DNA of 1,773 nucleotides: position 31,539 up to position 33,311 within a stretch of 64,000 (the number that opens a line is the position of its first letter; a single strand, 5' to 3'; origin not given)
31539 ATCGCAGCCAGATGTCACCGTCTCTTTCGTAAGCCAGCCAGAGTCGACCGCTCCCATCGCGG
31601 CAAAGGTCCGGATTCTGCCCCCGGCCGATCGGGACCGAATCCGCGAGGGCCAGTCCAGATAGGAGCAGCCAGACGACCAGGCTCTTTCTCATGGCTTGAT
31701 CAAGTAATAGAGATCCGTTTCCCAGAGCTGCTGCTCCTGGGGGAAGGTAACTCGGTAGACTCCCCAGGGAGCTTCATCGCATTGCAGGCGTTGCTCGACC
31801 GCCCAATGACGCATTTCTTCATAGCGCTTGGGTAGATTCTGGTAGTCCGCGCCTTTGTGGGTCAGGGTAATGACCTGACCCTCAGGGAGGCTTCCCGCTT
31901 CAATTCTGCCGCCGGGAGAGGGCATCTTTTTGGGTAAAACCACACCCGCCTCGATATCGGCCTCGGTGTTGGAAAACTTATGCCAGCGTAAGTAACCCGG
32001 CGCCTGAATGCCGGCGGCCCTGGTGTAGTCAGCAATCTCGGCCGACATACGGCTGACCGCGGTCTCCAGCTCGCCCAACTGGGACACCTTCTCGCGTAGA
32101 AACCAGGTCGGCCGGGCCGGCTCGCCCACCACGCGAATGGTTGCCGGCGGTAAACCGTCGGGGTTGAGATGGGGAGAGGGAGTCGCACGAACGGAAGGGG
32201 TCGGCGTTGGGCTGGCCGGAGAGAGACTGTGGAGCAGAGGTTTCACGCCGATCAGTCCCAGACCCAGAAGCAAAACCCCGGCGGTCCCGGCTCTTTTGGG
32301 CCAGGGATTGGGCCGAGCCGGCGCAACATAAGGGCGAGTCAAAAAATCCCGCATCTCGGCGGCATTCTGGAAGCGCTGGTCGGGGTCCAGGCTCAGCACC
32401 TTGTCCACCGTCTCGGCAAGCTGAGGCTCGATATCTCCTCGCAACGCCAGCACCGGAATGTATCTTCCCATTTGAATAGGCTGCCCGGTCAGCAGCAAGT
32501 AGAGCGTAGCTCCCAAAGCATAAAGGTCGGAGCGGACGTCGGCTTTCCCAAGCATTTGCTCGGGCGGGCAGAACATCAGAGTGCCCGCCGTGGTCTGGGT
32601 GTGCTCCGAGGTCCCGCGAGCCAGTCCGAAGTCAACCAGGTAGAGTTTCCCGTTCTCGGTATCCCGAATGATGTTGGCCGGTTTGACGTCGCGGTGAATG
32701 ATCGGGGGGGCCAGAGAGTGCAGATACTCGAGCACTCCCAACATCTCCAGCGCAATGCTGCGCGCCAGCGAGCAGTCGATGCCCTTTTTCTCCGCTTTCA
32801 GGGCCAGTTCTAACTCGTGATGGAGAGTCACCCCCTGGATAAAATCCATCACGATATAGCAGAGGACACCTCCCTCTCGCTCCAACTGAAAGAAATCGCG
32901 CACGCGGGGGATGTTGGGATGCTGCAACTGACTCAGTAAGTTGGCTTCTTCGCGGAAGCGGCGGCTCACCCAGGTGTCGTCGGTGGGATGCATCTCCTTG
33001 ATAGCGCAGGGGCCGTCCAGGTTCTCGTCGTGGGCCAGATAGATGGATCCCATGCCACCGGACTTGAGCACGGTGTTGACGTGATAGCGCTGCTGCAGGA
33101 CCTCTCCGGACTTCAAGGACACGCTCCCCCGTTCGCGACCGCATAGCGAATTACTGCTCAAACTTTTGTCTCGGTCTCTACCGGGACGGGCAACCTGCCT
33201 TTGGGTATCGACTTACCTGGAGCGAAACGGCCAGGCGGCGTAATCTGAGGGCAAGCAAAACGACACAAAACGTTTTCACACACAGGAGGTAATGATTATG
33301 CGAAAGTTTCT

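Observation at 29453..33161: Operon of a Ser/Thr kinase fused to a GyrI-like domain, a BNR/Asp-box beta-propeller and an outer-membrane beta-barrel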

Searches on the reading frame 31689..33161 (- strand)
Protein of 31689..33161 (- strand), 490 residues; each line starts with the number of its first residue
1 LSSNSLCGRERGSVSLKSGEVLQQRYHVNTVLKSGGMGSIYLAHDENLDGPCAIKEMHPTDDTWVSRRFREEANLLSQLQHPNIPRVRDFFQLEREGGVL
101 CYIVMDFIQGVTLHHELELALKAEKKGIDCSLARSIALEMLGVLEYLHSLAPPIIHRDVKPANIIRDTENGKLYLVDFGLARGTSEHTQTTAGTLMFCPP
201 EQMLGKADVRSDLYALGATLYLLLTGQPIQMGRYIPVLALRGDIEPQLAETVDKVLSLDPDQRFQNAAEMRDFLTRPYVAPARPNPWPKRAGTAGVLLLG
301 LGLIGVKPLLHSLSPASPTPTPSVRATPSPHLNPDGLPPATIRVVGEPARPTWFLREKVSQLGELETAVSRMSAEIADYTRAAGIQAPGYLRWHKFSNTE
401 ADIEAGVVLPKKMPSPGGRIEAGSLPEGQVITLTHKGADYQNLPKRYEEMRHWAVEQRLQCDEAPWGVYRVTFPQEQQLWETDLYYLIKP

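Call 3: search_protein_families(library=pfam, proteins=[window:31689-33161:-], max_evalue=1)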
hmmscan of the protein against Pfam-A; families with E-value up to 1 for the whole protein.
window:31689-33161:- (490 aa): 8 families
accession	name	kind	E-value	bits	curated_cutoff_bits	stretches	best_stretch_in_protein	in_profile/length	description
PF00069.31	Pkinase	-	2.6e-35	122.5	31.7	1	26-231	1-198/263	Protein kinase domain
PF07714.23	PK_Tyr_Ser-Thr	-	4.8e-18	65.8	23.1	1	28-225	3-199/258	Protein tyrosine and serine/threonine kinase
PF01636.29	APH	-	8.7e-07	29.4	23.2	2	139-182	149-198/239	Phosphotransferase enzyme family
PF06445.20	GyrI-like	-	0.00077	20.2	26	1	342-485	3-151/155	GyrI-like small molecule binding domain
PF03109.22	ABC1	-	0.0022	17.6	22.9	1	102-191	144-224/244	ABC1 atypical kinase-like domain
PF17667.7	Pkinase_fungal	-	0.0047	16.1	24.1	1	152-206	306-368/387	Fungal protein kinase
PF11577.13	NEMO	-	0.09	13.2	23.2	0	441-459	27-45/68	NF-kappa-B essential modulator NEMO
PF01633.27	Choline_kinase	-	0.1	12.3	29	1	145-178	153-188/300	Choline/ethanolamine kinase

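Call 4: search_protein_families(library=ncbifam, proteins=[window:31689-33161:-], max_evalue=1)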
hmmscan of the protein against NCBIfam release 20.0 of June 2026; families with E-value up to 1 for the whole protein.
window:31689-33161:- (490 aa): 19 families
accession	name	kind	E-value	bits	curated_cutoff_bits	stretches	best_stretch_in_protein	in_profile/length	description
NF033483.0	PknB_PASTA_kin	equivalog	6.9e-49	167.3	450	1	19-275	2-266/563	Stk1 family PASTA domain-containing Ser/Thr kinase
NF047741.1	antiphage_MADS6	equivalog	5e-38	131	460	2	15-149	486-609/612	methylation-associated defense system protein kinase MAD6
NF038150.1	lanthi_synth_IV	equivalog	1.6e-32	112.7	650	1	18-287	183-466/851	class IV lanthionine synthetase LanL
NF052427.1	StpK7MSMEG_1200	equivalog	9.9e-31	106.8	900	1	25-282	8-273/601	serine/threonine protein kinase StpK7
NF009651.0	PRK13184.1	equivalog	1.3e-19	69.7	839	1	24-274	2-287/932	serine/threonine-protein kinase PknD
NF038151.1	lanthi_synth_III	equivalog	1e-16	60.6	575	1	20-256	216-448/833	class III lanthionine synthetase LanKC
NF033442.0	BREX_PglW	equivalog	6.7e-15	53.9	990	1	17-227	505-707/1391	BREX system serine/threonine kinase PglW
TIGR03903.1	TOMM_kin_cyc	equivalog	8.3e-14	50.4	705.75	1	57-232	14-191/1267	TOMM system kinase/cyclase fusion protein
NF043056.1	T4SS_LegK1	equivalog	1.3e-09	37.2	550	1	96-220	149-280/516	Dot/Icm T4SS effector kinase LegK1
TIGR03724.2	arch_bud32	equivalog_domain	3.8e-08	33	125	1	61-190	32-140/193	KEOPS complex kinase/ATPase Bud32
NF053615.1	SerThrKinAfsKStmc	equivalog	4.1e-06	25.7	1300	1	142-228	120-211/809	protein serine/threonine kinase AfsK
NF011463.0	PRK14879.1-4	equivalog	1.8e-05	24.3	188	1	61-187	57-166/237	Kae1-associated kinase Bud32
NF058632.1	SerThrKinPrkT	equivalog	2.2e-05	23.6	280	1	18-179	15-163/322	serine/threonine protein kinase PrkT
NF011461.0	PRK14879.1-2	equivalog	5.1e-05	23.1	372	1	61-187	42-151/225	Kae1-associated kinase Bud32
NF011460.0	PRK14879.1-1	equivalog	5.8e-05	22.3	199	1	103-189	88-165/232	Kae1-associated kinase Bud32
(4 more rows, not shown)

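Call 8: find_homologous_proteins(query=window:31689-33161:-)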
Query window:31689-33161:- (490 aa): 3567 proteins with E <= 0.001 among 8000 candidates; the best 120 are listed.
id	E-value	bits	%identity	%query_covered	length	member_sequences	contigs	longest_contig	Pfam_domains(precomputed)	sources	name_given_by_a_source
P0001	0.0e+0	1095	100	97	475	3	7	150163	PF07714.24,PF00069.32,PF01636.30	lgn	-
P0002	1.6e-280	949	84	100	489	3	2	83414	PF07714.24,PF00069.32,PF01636.30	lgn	-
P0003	5.2e-267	905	81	97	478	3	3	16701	PF07714.24,PF00069.32,PF01636.30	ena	-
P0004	3.9e-262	889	80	97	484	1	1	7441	PF07714.24,PF00069.32,PF01636.30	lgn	-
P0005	3.9e-245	833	76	98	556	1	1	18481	PF07714.24,PF00069.32,PF01636.30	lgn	-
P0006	6.2e-244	829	75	97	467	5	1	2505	PF07714.24,PF00069.32,PF06445.21,PF01636.30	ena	-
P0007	4.2e-240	816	75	97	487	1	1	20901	PF07714.24,PF00069.32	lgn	-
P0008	3.5e-232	790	77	93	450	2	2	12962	PF07714.24,PF00069.32,PF01636.30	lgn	-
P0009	6.5e-226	769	71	97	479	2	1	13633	PF07714.24,PF00069.32,PF01636.30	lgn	-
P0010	2.1e-223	761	70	97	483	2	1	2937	PF07714.24,PF00069.32,PF01636.30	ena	-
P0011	3.1e-223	760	72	97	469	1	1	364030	PF07714.24,PF00069.32,PF06445.21,PF01636.30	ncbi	ncbi:MAG: protein kinase [Vulcanimicrobiota bacterium]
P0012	1.6e-222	758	71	97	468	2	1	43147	PF07714.24,PF00069.32,PF06445.21,PF01636.30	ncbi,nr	ncbi:protein kinase [bacterium]|nr:protein kinase [bacterium]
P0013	1.3e-218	745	69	97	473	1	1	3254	PF07714.24,PF00069.32,PF06445.21,PF01636.30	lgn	-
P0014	1.1e-215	735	69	97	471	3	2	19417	PF07714.24,PF00069.32,PF01636.30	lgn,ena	-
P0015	1.9e-164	566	57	96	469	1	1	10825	PF07714.24,PF00069.32,PF06445.21,PF17667.8,PF01636.30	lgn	-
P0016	1.9e-146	507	67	70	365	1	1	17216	PF00069.32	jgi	jgi:serine/threonine protein kinase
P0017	3.5e-115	404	45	97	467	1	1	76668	PF07714.24,PF00069.32,PF06445.21,PF01636.30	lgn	-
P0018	1.4e-93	333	42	96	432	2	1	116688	PF07714.24,PF00069.32,PF03109.23,PF01636.30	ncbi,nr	ncbi:MAG: serine/threonine protein kinase [Candidatus Eremiobacteraeota bacterium]|nr:serine/threoni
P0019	2.5e-81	292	51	56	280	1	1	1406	PF07714.24,PF00069.32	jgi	jgi:serine/threonine-protein kinase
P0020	6.3e-64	235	49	53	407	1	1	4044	PF07714.24,PF00069.32,PF01636.30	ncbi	ncbi:MAG: serine/threonine-protein kinase, partial [Candidatus Eremiobacterota bacterium]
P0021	1.5e-59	220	43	60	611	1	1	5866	PF07714.24,PF00069.32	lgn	-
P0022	2.0e-58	217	47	53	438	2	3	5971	PF07714.24,PF00069.32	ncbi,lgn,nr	ncbi:MAG TPA: serine/threonine-protein kinase [Candidatus Nitrosotenuis sp.]|nr:serine/threonine-pro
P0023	3.3e-56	209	46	53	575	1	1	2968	PF07714.24,PF00069.32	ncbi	ncbi:MAG: serine/threonine-protein kinase, partial [Candidatus Eremiobacterota bacterium]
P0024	4.7e-55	206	33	53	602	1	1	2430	PF06293.21,PF07714.24,PF00069.32,PF03109.23,PF14531.13,PF01636.30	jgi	-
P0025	3.0e-54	203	40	67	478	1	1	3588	PF07714.24,PF00069.32,PF06271.19,PF01636.30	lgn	-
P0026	4.0e-54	203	39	66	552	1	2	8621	PF07714.24,PF00069.32,PF01636.30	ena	-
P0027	4.9e-54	202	46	44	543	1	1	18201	PF07714.24,PF00069.32,PF01636.30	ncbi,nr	ncbi:MAG: serine/threonine protein kinase [Armatimonadetes bacterium]|nr:serine/threonine protein ki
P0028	8.0e-54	202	42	53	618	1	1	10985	PF07714.24,PF00069.32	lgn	-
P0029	7.0e-52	195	37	64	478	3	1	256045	PF07714.24,PF00069.32,PF03109.23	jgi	jgi:eukaryotic-like serine/threonine-protein kinase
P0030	3.2e-50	190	48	52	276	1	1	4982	PF07714.24,PF00069.32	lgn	-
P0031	1.2e-49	188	44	53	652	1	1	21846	PF07714.24,PF00069.32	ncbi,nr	ncbi:MAG: protein kinase [Armatimonadetes bacterium]|nr:protein kinase [Armatimonadota bacterium]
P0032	2.6e-48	183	40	56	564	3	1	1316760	PF07714.24,PF00069.32,PF03109.23,PF01636.30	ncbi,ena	-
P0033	1.1e-47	181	41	61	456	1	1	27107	PF07714.24,PF00069.32,PF03109.23,PF01636.30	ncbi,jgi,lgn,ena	-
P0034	1.3e-47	181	40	57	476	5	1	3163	PF07714.24,PF00069.32,PF03109.23,PF01636.30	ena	-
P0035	2.7e-47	180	44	50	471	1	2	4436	PF07714.24,PF00069.32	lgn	-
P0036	4.2e-47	179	43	55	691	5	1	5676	PF07714.24,PF00069.32,PF26549.1,PF26550.2,PF07676.19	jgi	jgi:hypothetical protein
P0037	6.7e-47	179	36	54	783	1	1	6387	PF06293.21,PF07714.24,PF00069.32,PF03109.23,PF14531.13,PF01636.30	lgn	-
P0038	6.9e-47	179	42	53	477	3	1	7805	PF07714.24,PF00069.32,PF03109.23,PF01636.30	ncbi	-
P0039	7.5e-47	179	41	53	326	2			PF07714.24,PF00069.32,PF03109.23,PF01636.30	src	-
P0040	8.0e-47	178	41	53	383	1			PF07714.24,PF00069.32,PF03109.23,PF01636.30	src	-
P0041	9.9e-47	178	39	64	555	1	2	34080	PF07714.24,PF00069.32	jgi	-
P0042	2.1e-46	177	38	64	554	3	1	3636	PF07714.24,PF00069.32,PF03109.23,PF01636.30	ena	-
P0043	2.2e-46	177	40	53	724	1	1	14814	PF07714.24,PF00069.32,PF26549.1,PF03109.23,PF26550.2,PF07676.19,PF01636.30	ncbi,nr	ncbi:MAG: protein kinase [Anaerolineales bacterium]|nr:protein kinase [Anaerolineales bacterium]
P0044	2.5e-46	177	42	51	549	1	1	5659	PF07714.24,PF00069.32,PF03109.23,PF01636.30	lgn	-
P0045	2.6e-46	177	42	58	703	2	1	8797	PF07714.24,PF00069.32,PF03109.23,PF01476.27,PF03781.23,PF01636.30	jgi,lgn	jgi:formylglycine-generating enzyme required for sulfatase activity/serine/threonine protein kinase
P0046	2.7e-46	177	41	53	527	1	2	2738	PF07714.24,PF00069.32,PF03109.23,PF01636.30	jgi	jgi:hypothetical protein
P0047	3.2e-46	176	39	58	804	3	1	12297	PF07714.24,PF00069.32,PF03109.23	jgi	-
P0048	3.4e-46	176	42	53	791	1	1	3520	PF07714.24,PF00069.32,PF28532.1,PF03109.23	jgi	jgi:serine/threonine protein kinase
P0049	3.7e-46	176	43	52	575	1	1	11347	PF13431.13,PF23914.2,PF13414.13,PF13428.13,PF14559.13,PF07714.24,PF00069.32,PF00515.35,PF21033.5,PF13432.13,PF13181.13,PF07719.24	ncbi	-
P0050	3.9e-46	176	41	58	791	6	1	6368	PF07714.24,PF00069.32,PF28532.1,PF03109.23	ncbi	-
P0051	6.2e-46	176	41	53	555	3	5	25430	PF07714.24,PF00069.32,PF03109.23,PF01636.30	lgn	-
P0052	6.9e-46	175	40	52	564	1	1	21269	PF07714.24,PF00069.32,PF03109.23,PF01636.30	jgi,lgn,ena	-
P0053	7.7e-46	175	40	52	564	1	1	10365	PF07714.24,PF00069.32,PF03109.23,PF01636.30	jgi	-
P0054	8.5e-46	175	42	55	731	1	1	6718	PF07714.24,PF00069.32,PF26549.1,PF00930.28,PF03109.23,PF26550.2,PF07676.19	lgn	-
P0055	9.0e-46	175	42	50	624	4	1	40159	PF14559.13,PF07714.24,PF13431.13,PF00069.32,PF23914.2,PF13414.13,PF00515.35,PF13432.13,PF13428.13,PF13181.13,PF07719.24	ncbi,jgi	-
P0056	1.3e-45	174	41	57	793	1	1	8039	PF07714.24,PF00069.32,PF03109.23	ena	-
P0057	1.5e-45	174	40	54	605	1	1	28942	PF07714.24,PF00069.32,PF03109.23,PF01636.30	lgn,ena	-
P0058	1.5e-45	174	39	61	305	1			PF07714.24,PF00069.32,PF03109.23,PF01636.30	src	-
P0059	1.8e-45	174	41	53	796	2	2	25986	PF07714.24,PF00069.32,PF28532.1,PF03109.23,PF01636.30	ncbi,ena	-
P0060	1.9e-45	174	41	53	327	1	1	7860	PF07714.24,PF00069.32,PF03109.23,PF01636.30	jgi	jgi:serine/threonine protein kinase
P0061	2.5e-45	174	40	53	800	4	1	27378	PF07714.24,PF00069.32,PF03109.23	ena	-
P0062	2.5e-45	174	40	53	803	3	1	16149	PF07714.24,PF00069.32,PF03109.23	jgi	-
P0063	2.6e-45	173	40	58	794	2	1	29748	PF07714.24,PF00069.32,PF28532.1,PF03109.23,PF01636.30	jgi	jgi:serine/threonine protein kinase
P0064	2.8e-45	173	36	68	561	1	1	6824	PF07714.24,PF00069.32,PF03109.23,PF01636.30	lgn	-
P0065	3.6e-45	173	41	57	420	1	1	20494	PF07714.24,PF00069.32,PF03109.23,PF01636.30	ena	-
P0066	3.7e-45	173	41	54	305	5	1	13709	PF07714.24,PF00069.32,PF03109.23,PF01636.30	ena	-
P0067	4.0e-45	173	40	54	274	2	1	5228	PF07714.24,PF00069.32,PF03109.23,PF01636.30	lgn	-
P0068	4.3e-45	173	39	56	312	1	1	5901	PF07714.24,PF00069.32,PF03109.23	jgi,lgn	-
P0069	4.6e-45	173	38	59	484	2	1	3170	PF07714.24,PF00069.32,PF03109.23,PF01636.30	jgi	jgi:tRNA A-37 threonylcarbamoyl transferase component Bud32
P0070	4.7e-45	173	38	68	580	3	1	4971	PF13431.13,PF23914.2,PF13414.13,PF13428.13,PF14559.13,PF07714.24,PF00069.32,PF00515.35,PF13424.13,PF13432.13,PF13181.13,PF07719.24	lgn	-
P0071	5.2e-45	173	39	56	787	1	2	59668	PF07714.24,PF00069.32,PF03109.23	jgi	jgi:serine/threonine protein kinase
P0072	5.7e-45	172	42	53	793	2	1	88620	PF07714.24,PF00069.32,PF03109.23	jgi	jgi:hypothetical protein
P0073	6.5e-45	172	41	54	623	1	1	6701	PF13431.13,PF23914.2,PF13414.13,PF13428.13,PF14559.13,PF07714.24,PF00069.32,PF13371.13,PF00515.35,PF13432.13,PF13181.13,PF07719.24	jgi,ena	jgi:serine/threonine protein kinase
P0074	7.2e-45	172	40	58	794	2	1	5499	PF07714.24,PF00069.32,PF28532.1,PF03109.23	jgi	jgi:serine/threonine protein kinase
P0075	9.5e-45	172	39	55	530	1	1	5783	PF07714.24,PF00069.32,PF03109.23,PF01636.30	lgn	-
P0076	9.7e-45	172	43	52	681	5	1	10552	PF07714.24,PF00069.32,PF26549.1,PF26550.2,PF07676.19,PF01636.30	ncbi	-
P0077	1.1e-44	171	40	58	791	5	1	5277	PF07714.24,PF00069.32,PF03109.23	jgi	-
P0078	1.1e-44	171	43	53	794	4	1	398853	PF07714.24,PF00069.32,PF28532.1,PF03109.23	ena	-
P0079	1.3e-44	171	36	62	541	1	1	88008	PF07714.24,PF00069.32,PF03109.23,PF01636.30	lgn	-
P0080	1.5e-44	171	41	53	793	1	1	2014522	PF07714.24,PF00069.32,PF28532.1,PF03109.23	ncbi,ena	-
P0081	1.5e-44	171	42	52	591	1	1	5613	PF07714.24,PF00069.32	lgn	-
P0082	1.7e-44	171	40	60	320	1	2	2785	PF07714.24,PF00069.32,PF03109.23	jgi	jgi:serine/threonine protein kinase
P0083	1.7e-44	171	40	52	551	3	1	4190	PF07714.24,PF00069.32,PF03109.23,PF01636.30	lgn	-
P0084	1.8e-44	171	35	64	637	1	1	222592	PF07714.24,PF00069.32,PF03109.23,PF01636.30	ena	-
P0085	1.9e-44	171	43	54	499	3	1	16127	PF07714.24,PF00069.32,PF13240.12,PF03781.23,PF01636.30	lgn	-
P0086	1.9e-44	171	41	53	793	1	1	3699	PF07714.24,PF00069.32,PF03109.23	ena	-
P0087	2.2e-44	170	40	54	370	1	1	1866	PF07714.24,PF00069.32,PF03109.23,PF01636.30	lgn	-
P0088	2.4e-44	170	37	68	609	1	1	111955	PF13431.13,PF23914.2,PF13414.13,PF13428.13,PF14559.13,PF07714.24,PF00069.32,PF00515.35,PF13424.13,PF13432.13,PF13181.13,PF07719.24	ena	-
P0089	2.5e-44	170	41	58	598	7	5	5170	PF13431.13,PF23914.2,PF13414.13,PF13428.13,PF14559.13,PF07714.24,PF00069.32,PF00515.35,PF03109.23,PF13432.13,PF13181.13,PF07719.24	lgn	-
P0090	3.1e-44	170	41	53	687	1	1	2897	PF07714.24,PF00069.32,PF03109.23,PF03781.23,PF01636.30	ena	-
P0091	3.4e-44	170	39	62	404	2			PF07714.24,PF00069.32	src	-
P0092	3.5e-44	170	39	53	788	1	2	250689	PF07714.24,PF00069.32,PF03109.23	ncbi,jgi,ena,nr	ncbi:MAG TPA: serine/threonine-protein kinase [Candidatus Binataceae bacterium]|nr:serine/threonine-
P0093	3.7e-44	170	41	56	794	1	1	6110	PF07714.24,PF00069.32,PF03109.23,PF01636.30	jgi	jgi:serine/threonine protein kinase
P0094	3.8e-44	170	39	54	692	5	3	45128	PF13431.13,PF23914.2,PF13414.13,PF13428.13,PF14559.13,PF24575.2,PF07714.24,PF00069.32,PF13371.13,PF00515.35,PF13424.13,PF13432.13,PF13181.13,PF07719.24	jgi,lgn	jgi:serine/threonine protein kinase/TolA-binding protein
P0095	3.8e-44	170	41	53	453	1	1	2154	PF07714.24,PF00069.32,PF03109.23,PF01636.30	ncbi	ncbi:MAG: serine/threonine-protein kinase, partial [Candidatus Binatus sp.]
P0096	3.9e-44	170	40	58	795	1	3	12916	PF07714.24,PF00069.32,PF03109.23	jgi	jgi:hypothetical protein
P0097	4.0e-44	170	41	53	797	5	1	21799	PF07714.24,PF00069.32,PF03109.23,PF01636.30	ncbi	-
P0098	4.3e-44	169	41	53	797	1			PF07714.24,PF00069.32,PF03109.23,PF01636.30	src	-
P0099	4.5e-44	169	40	54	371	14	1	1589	PF07714.24,PF00069.32,PF03109.23,PF01636.30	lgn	-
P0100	5.0e-44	169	40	57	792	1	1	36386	PF07714.24,PF00069.32,PF28532.1,PF03109.23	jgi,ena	-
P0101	5.2e-44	169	39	58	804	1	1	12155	PF07714.24,PF00069.32,PF28532.1,PF03109.23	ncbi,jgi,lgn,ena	jgi:serine/threonine protein kinase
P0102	5.6e-44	169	41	54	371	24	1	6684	PF07714.24,PF00069.32,PF03109.23,PF01636.30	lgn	-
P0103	5.8e-44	169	40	54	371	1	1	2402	PF07714.24,PF00069.32,PF03109.23,PF01636.30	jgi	jgi:serine/threonine protein kinase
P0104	6.6e-44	169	40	53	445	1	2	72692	PF07714.24,PF00069.32,PF03109.23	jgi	-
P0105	6.7e-44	169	38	64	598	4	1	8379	PF13431.13,PF23914.2,PF13414.13,PF13428.13,PF14559.13,PF07714.24,PF00069.32,PF13371.13,PF00515.35,PF03109.23,PF13432.13,PF13181.13,PF07719.24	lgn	-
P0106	7.1e-44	169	39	53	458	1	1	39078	PF07714.24,PF00069.32,PF01636.30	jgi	jgi:eukaryotic-like serine/threonine-protein kinase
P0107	7.4e-44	169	40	53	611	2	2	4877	PF14559.13,PF07714.24,PF13431.13,PF00069.32,PF23914.2,PF13414.13,PF00515.35,PF13432.13,PF13428.13,PF13181.13,PF07719.24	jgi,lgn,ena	-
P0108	7.5e-44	169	37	64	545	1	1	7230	PF07714.24,PF00069.32,PF03109.23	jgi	-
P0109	8.6e-44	168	40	54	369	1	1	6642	PF07714.24,PF00069.32,PF03109.23,PF01636.30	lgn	-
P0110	8.9e-44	168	40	52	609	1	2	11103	PF07714.24,PF00069.32,PF01636.30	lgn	-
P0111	9.8e-44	168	41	53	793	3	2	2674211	PF07714.24,PF00069.32,PF03109.23,PF01636.30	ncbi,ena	-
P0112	1.0e-43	168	39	60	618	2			PF13431.13,PF23914.2,PF13414.13,PF13428.13,PF14559.13,PF07714.24,PF00069.32,PF00515.35,PF13424.13,PF13432.13,PF13181.13,PF07719.24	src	-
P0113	1.1e-43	168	41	54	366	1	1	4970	PF07714.24,PF00069.32,PF03109.23,PF01636.30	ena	-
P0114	1.2e-43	168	41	55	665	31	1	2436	PF07714.24,PF00069.32,PF26549.1,PF03109.23,PF26550.2,PF07676.19,PF01636.30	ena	-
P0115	1.5e-43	168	40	54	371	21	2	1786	PF07714.24,PF00069.32,PF03109.23,PF01636.30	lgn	-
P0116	1.6e-43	168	37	57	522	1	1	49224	PF07714.24,PF00069.32,PF03109.23,PF01636.30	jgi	jgi:serine/threonine protein kinase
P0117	2.8e-43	167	40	54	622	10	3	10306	PF13431.13,PF23914.2,PF13414.13,PF13428.13,PF14559.13,PF07714.24,PF00069.32,PF00515.35,PF13424.13,PF13432.13,PF13181.13,PF07719.24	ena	-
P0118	2.8e-43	167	43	51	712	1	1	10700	PF07714.24,PF00069.32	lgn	-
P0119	2.9e-43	167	42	52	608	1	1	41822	PF13431.13,PF23914.2,PF13414.13,PF13428.13,PF14559.13,PF07714.24,PF00069.32,PF13371.13,PF00515.35,PF12895.14,PF13424.13,PF21033.5,PF13432.13,PF13181.13,PF07719.24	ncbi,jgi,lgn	jgi:serine/threonine protein kinase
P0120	3.2e-43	167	39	63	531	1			PF07714.24,PF00069.32,PF26549.1,PF07676.19,PF01636.30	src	-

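Call 11: find_encoding_contigs(protein=P0011, flank=7000, max_places=2)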
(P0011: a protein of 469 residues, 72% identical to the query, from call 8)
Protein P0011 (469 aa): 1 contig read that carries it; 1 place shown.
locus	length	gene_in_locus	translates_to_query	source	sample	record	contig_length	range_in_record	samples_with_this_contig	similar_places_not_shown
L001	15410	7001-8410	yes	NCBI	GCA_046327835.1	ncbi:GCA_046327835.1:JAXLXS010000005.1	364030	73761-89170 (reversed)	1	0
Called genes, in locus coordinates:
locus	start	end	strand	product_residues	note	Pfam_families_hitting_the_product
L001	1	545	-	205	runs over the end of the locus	PF24788:AtPDCT1_2, PF01569:PAP2 (weak), PF14360:PAP2_C (weak)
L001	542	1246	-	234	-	PF00132:Hexapep (faint), PF14602:Hexapep_2 (weak)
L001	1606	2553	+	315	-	PF04536:TPM_phosphatase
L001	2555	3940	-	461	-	PF00512:HisKA, PF02518:HATPase_c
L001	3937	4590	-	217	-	PF00072:Response_reg, PF00486:Trans_reg_C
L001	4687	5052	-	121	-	-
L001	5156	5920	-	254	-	-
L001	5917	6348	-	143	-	PF13622:4HBT_3, PF03061:4HBT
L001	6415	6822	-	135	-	PF01453:B_lectin (faint)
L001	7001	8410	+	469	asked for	PF00069:Pkinase, PF07714:PK_Tyr_Ser-Thr, PF01636:APH (faint), PF06445:GyrI-like (weak)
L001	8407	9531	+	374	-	-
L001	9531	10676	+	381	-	PF07642:BBP2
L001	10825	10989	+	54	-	PF07043:DUF1328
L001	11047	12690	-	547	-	PF05157:MshEN, PF00437:T2SSE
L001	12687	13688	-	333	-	PF11104:PilM_2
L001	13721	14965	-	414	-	PF23981:DUF7305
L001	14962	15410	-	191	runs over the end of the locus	-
